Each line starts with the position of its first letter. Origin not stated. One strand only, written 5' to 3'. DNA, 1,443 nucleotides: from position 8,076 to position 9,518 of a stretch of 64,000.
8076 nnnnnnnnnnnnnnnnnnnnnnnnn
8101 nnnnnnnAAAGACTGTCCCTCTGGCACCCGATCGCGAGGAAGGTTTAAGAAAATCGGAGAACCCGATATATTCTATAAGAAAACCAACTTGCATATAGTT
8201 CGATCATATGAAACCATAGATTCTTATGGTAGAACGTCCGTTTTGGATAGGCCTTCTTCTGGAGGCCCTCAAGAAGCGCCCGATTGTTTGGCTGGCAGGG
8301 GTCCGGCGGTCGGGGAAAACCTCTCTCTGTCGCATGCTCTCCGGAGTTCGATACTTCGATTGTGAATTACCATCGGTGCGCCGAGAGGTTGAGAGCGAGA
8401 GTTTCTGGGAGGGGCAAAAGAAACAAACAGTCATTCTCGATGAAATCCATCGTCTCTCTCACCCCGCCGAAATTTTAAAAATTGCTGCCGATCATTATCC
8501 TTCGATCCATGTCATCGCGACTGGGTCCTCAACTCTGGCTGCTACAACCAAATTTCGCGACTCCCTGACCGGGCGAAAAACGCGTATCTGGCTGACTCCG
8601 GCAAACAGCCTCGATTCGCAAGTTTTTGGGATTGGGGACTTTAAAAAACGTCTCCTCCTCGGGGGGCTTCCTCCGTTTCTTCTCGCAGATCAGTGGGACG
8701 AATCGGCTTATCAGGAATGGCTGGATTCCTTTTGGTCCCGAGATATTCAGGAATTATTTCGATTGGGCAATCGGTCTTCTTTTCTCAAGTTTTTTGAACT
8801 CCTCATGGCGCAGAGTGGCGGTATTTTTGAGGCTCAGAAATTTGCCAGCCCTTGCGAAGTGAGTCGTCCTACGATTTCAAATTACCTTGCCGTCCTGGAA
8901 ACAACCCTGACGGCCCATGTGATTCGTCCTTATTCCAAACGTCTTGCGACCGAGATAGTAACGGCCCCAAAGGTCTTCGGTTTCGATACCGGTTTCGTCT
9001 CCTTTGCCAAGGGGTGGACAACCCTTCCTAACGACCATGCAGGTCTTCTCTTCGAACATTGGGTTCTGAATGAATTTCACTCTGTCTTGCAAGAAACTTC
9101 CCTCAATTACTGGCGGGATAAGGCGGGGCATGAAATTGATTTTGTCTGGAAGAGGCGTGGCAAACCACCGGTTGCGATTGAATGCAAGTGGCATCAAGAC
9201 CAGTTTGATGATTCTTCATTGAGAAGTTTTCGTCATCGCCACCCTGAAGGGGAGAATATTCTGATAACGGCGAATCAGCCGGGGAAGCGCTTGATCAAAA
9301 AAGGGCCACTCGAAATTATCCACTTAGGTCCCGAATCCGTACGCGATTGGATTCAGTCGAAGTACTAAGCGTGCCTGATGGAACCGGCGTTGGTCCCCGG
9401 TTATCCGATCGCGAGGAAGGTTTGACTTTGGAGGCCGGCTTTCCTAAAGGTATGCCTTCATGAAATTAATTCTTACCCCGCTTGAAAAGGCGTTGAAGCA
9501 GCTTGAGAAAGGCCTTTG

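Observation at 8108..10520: Probable insertion between anmK and rsmI: repeat-flanked DUF4143 ATPase plus HepT/MntA toxin-antitoxin, ending in a duplicated rsmI 5' fragment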

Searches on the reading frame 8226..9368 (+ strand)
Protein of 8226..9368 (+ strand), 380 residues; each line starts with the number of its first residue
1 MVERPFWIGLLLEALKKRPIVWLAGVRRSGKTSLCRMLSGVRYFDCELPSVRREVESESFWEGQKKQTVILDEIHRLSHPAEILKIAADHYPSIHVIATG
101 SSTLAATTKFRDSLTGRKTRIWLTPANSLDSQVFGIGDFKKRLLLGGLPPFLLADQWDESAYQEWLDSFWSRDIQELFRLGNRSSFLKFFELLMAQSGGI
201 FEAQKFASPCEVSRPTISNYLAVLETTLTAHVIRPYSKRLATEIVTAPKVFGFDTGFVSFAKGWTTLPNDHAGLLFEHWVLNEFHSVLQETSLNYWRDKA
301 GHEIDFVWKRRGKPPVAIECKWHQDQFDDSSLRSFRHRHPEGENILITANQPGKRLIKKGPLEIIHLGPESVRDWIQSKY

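Call 5: search_protein_families(library=pfam, proteins=[window:8226-9368:+], max_evalue=0.01)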
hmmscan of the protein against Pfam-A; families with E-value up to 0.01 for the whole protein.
window:8226-9368:+ (380 aa): 2 families
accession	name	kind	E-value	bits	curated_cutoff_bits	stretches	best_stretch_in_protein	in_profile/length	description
PF13635.12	DUF4143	-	3.2e-30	105.4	28.1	1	172-322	2-159/160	Domain of unknown function (DUF4143)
PF13173.12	AAA_14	-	1.2e-17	64.6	27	1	18-126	2-123/129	AAA domain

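Call 14: find_encoding_contigs(protein=window:8226-9368:+, flank=10000, max_places=10)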
Protein window:8226-9368:+ (380 aa): 2 contigs read that carry it; 2 places shown.
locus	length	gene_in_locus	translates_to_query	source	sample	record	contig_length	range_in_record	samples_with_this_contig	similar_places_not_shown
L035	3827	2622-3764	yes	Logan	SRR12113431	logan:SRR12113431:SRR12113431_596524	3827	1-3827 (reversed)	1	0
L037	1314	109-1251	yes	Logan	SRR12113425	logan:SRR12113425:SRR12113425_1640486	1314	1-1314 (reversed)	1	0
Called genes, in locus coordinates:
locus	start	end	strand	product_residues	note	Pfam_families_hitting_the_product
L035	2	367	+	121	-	?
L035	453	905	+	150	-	-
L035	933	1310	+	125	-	-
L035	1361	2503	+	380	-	PF03702:AnmK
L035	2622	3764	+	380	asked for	PF13173:AAA_14, PF13635:DUF4143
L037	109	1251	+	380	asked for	PF13173:AAA_14, PF13635:DUF4143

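Call 33: find_homologous_proteins(query=window:8226-9368:+, max_evalue=1e-20)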
Query window:8226-9368:+ (380 aa): 7175 proteins with E <= 1e-20 among 8000 candidates; the best 120 are listed.
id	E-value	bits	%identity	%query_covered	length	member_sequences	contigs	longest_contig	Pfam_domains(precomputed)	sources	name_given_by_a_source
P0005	5.1e-261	883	100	100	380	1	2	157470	PF13173.13,PF13635.13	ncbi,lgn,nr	ncbi:MAG: ATP-binding protein [Deltaproteobacteria bacterium]|nr:ATP-binding protein [Deltaproteobac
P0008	1.6e-207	707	78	100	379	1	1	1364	PF13173.13,PF13635.13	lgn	-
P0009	5.3e-204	696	76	100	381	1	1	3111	PF13173.13,PF13635.13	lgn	-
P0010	5.5e-203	692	75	100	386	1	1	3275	PF13173.13,PF13635.13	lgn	-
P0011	1.8e-202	691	76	100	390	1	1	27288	PF13173.13,PF13635.13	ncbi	-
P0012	2.9e-198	677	74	100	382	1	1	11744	PF13173.13,PF13635.13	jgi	jgi:uncharacterized protein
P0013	1.5e-196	671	74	99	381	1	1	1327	PF13173.13,PF13635.13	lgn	-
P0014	2.6e-195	667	75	100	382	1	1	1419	PF13173.13,PF13635.13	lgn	-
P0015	2.6e-195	667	73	99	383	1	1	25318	PF13173.13,PF13635.13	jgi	jgi:uncharacterized protein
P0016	5.1e-195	666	74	99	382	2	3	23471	PF13173.13,PF13635.13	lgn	-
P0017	1.1e-194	665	74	100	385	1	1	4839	PF13173.13,PF13635.13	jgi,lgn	jgi:hypothetical protein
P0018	2.0e-189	648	73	100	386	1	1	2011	PF13173.13,PF13635.13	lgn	-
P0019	8.0e-186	636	71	99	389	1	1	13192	PF13173.13,PF13635.13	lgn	-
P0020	3.6e-183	627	73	96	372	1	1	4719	PF13173.13,PF13635.13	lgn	-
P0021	5.7e-173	594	67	99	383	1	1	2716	PF13173.13,PF13635.13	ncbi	-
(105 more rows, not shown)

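Call 34: find_encoding_contigs(protein=P0011, flank=6000, max_places=4)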
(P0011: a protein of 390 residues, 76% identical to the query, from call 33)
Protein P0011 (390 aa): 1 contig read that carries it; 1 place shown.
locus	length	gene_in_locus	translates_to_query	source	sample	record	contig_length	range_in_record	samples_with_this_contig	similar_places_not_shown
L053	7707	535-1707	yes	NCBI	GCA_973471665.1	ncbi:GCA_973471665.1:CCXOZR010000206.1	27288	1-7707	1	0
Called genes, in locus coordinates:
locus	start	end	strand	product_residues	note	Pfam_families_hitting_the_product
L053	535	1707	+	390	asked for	PF13173:AAA_14, PF13635:DUF4143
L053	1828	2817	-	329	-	PF13813:MBOAT_2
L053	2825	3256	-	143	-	-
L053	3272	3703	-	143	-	-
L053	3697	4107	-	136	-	-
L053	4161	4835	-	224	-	PF09844:DUF2071 (weak)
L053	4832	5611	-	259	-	-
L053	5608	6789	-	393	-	PF00753:Lactamase_B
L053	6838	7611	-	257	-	PF22935:RM44_endonuclase (weak), PF14622:Ribonucleas_3_3, PF00636:Ribonuclease_3, PF00035:dsrm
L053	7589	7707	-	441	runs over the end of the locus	PF00919:UPF0004, PF04055:Radical_SAM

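Call 35: find_encoding_contigs(protein=P0016, flank=6000, max_places=4)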
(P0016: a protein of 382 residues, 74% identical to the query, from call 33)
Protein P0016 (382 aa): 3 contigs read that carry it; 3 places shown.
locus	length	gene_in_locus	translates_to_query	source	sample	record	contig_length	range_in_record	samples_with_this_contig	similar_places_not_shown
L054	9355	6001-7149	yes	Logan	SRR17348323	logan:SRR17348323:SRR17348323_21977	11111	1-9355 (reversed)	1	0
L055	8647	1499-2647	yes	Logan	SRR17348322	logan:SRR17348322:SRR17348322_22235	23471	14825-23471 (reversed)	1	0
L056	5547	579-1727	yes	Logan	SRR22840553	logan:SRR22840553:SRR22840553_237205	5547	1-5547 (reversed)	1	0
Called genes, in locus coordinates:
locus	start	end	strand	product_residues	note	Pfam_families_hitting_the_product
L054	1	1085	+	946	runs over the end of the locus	?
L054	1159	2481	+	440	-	-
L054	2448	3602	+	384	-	-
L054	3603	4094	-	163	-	-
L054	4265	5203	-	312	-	PF07804:HipA_C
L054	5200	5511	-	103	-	PF13657:Couple_hipA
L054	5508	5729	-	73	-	PF13560:HTH_31 (weak), PF01381:HTH_3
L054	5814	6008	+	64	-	-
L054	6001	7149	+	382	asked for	PF13173:AAA_14, PF13635:DUF4143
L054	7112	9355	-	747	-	?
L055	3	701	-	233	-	?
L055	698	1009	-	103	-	PF13657:Couple_hipA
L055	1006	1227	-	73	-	PF13560:HTH_31 (weak), PF01381:HTH_3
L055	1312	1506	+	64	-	-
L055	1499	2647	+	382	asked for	PF13173:AAA_14, PF13635:DUF4143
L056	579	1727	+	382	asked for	PF13173:AAA_14, PF13635:DUF4143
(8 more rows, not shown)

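Call 36: find_encoding_contigs(protein=P0015, flank=6000, max_places=4)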
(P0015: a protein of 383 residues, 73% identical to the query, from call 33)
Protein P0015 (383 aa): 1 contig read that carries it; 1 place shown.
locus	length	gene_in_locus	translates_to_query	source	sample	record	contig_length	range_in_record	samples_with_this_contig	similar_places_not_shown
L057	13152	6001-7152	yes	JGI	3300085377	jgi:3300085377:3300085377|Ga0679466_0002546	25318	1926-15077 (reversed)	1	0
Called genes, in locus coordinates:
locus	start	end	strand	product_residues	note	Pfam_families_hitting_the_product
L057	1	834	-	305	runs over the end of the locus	PF19420:DDAH_eukar (weak)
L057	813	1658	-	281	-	PF04958:AstA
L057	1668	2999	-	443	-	PF01546:Peptidase_M20, PF07687:M20_dimer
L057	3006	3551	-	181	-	-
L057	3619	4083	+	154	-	PF05991:NYN_YacP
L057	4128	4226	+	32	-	-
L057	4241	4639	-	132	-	-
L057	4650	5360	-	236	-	-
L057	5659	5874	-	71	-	-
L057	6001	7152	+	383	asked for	PF13173:AAA_14, PF13635:DUF4143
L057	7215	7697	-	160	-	-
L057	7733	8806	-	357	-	-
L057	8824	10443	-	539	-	PF25021:TEN_NHL (faint), PF01436:NHL (faint), PF06739:SBBP (faint), PF24684:Vgb_lyase (faint)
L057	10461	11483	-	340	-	-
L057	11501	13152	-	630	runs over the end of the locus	PF25021:TEN_NHL (faint), PF00058:Ldl_recept_b (faint), PF06739:SBBP (faint), PF08450:SGL (faint), PF01436:NHL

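Call 41: search_protein_families(library=padloc, proteins=[window:8226-9368:+], max_evalue=0.01)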
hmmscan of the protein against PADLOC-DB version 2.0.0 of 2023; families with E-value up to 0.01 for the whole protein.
window:8226-9368:+ (380 aa): 8 families
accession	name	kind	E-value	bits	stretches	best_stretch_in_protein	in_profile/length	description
PDLC04790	PDC-S01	-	1.6e-46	156.9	2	138-335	173-379/422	-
PDLC04789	PDC-S01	-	1.4e-43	147.4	1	11-350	10-367/375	-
PDLC04787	PDC-S01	-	1.2e-24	84.9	1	2-354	11-391/412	-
PDLC04791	PDC-S01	-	4.7e-21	72.9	1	62-350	77-378/395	-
PDLC04786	PDC-S01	-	9.3e-14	49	2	268-350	334-413/439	-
PDLC04788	PDC-S01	-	7e-11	39.7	2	141-352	182-411/448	-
PDLC04140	mad8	-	0.00033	18.3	0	15-40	24-49/314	mads_8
PDLC04792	PDC-S01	-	0.00083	16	1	271-333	335-395/452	-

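Call 42: search_protein_families(library=ncbifam, proteins=[window:8226-9368:+], max_evalue=0.001)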
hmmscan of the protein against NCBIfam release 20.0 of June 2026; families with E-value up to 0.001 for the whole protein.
window:8226-9368:+ (380 aa): 0 families

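Call 74: search_solved_structures(query=window:8226-9368:+, max_evalue=0.01)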
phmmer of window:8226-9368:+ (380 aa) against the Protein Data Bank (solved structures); distinct sequences matched with E-value up to 0.01: 0.

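Call 81: search_dna_similar(query=window:8226-9368:+, collection=plasmids, mode=protein, max_rows=8, max_evalue=1e-20)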
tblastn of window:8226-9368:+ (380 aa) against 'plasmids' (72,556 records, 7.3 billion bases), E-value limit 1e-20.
Records with a match: 2; places in all: 2; records where one place covers at least 80% of the query: 2.
Best place of each record, by identity: <60% 2.
By first word of the organism name: Runella 1; Candidatus 1.
By predicted mobility (MOB-suite, as given by PLSDB): non-mobilizable 2.
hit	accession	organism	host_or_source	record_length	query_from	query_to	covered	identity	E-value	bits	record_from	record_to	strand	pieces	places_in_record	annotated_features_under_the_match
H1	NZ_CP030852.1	Runella rosea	Whole organism,fresh water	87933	15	321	81%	28.1%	1e-24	113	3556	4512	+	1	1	ATP-binding protein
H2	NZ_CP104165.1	Candidatus Bandiella numerosa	Cryptomonas gyropyrenoidosa SAG ...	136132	2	323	85%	24.3%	9e-23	107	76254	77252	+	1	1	ATP-binding protein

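Call 83: predict_structure(alignment_id=A1)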
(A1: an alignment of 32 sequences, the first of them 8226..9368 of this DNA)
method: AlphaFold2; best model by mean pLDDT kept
length: 380 residues; sequences in the alignment: 32
mean_pLDDT: 89.0   pTM: 0.89
mean pLDDT of the five models: 89.0, 88.9, 88.8, 87.8, 83.3
residues with pLDDT >= 90: 243; 70-90: 109; 50-70: 28; < 50: 0
segments of 3 or more residues with pLDDT < 50: none
pLDDT, mean of each block of 10 residues (from residue 1): 87 94 86 90 94 92 94 90 91 93 69 79 93 91 93 90 82 62 83 92 89 88 86 83 73 94 91 95 94 91 94 94 94 94 96 93 95 92
secondary structure, 60 per line:
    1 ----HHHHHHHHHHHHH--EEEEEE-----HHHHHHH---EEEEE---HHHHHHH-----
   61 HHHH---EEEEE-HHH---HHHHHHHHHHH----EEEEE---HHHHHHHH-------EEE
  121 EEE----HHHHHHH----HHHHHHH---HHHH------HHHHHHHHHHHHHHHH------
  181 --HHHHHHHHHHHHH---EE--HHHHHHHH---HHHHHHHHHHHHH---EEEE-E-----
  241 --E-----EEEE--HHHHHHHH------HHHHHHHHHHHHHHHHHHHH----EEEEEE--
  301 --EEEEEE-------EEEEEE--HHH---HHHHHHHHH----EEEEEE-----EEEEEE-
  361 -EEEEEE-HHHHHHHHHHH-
elements in order: H5-17 E20-25 H31-37 E41-45 H49-55 H61-64 E68-72 H80-90 E95-99 H103-110 E118-123 H128-134 H139-145 H149-152 H159-174 H183-195 H203-210 H214-226 E230-233 E249-252 H255-262 H269-288 E293-298 E303-308 E316-321 H330-338 E343-348 E354-359 E362-367 H369-379

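Call 85: fold_search(model_id=the predicted structure, library=pdb)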
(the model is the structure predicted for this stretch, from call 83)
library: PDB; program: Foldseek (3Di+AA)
matches with E <= 10: 1548; with E <= 0.001: 50
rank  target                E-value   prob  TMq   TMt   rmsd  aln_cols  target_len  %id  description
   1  2fna_A                9.3e-08  1.00  0.44  0.47   6.8       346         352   17  Crystal structure of an archaeal aaa+ atpase (sso1545) from sulfolobus solfataricus p2 at 2.00 A resolution (released 2006-02-07)
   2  3pfi_B                5.3e-07  1.00  0.35  0.45   9.0       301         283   16  2.7 Angstrom resolution crystal structure of a probable holliday junction DNA helicase (ruvB) from Campylobacter jejun (released 2010-11-10)
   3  2qby_B                3.5e-06  1.00  0.26  0.27  11.3       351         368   10  Crystal structure of a heterodimer of Cdc6/Orc1 initiators bound to origin DNA (from S. solfataricus) (released 2007-09-11)
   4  8efv_C                4.2e-06  1.00  0.32  0.39  11.3       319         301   15  Structure of single homo-hexameric Holliday junction ATP-dependent DNA helicase RuvB motor (released 2023-05-10)
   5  8efv_B                5.0e-06  1.00  0.32  0.37  11.2       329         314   14  Structure of single homo-hexameric Holliday junction ATP-dependent DNA helicase RuvB motor (released 2023-05-10)
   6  9dx4_D                5.3e-06  1.00  0.31  0.37  10.5       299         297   17  EcRuvB T102R mutant (released 2026-01-21)
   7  8efy_K                7.4e-06  1.00  0.32  0.38  11.4       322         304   16  Structure of double homo-hexameric AAA+ ATPase RuvB motors (released 2023-05-10)
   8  8efy_C                8.3e-06  1.00  0.32  0.38  11.4       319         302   15  Structure of double homo-hexameric AAA+ ATPase RuvB motors (released 2023-05-10)
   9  6mfv_A                9.4e-06  1.00  0.30  0.19  16.8       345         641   14  Crystal structure of the Signal Transduction ATPase with Numerous Domains (STAND) protein with a tetratricopeptide rep (released 2019-02-20)
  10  9dx4_B                9.9e-06  1.00  0.31  0.37  11.1       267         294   16  EcRuvB T102R mutant (released 2026-01-21)
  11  3shf                  1.3e-05  1.00  0.27  0.11  17.2       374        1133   11  Crystal structure of the R265S mutant of full-length murine Apaf-1 (released 2011-08-24)
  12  9dx4_C                1.8e-05  1.00  0.29  0.36   9.7       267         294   18  EcRuvB T102R mutant (released 2026-01-21)
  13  8dgf_B                2.1e-05  1.00  0.34  0.11  11.6       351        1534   12  Avs4 bound to phage PhiV-1 portal (released 2022-08-03)
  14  7tjh_I                2.4e-05  1.00  0.22  0.22  17.0       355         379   11  S. cerevisiae ORC bound to 84 bp ARS1 DNA and Cdc6 (state 1) with flexible Orc6 N-terminal domain (released 2022-10-05)
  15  9dx5_D                2.6e-05  1.00  0.29  0.38  10.2       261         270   20  EcRuvB T102R hexamer assembly (released 2026-01-21)
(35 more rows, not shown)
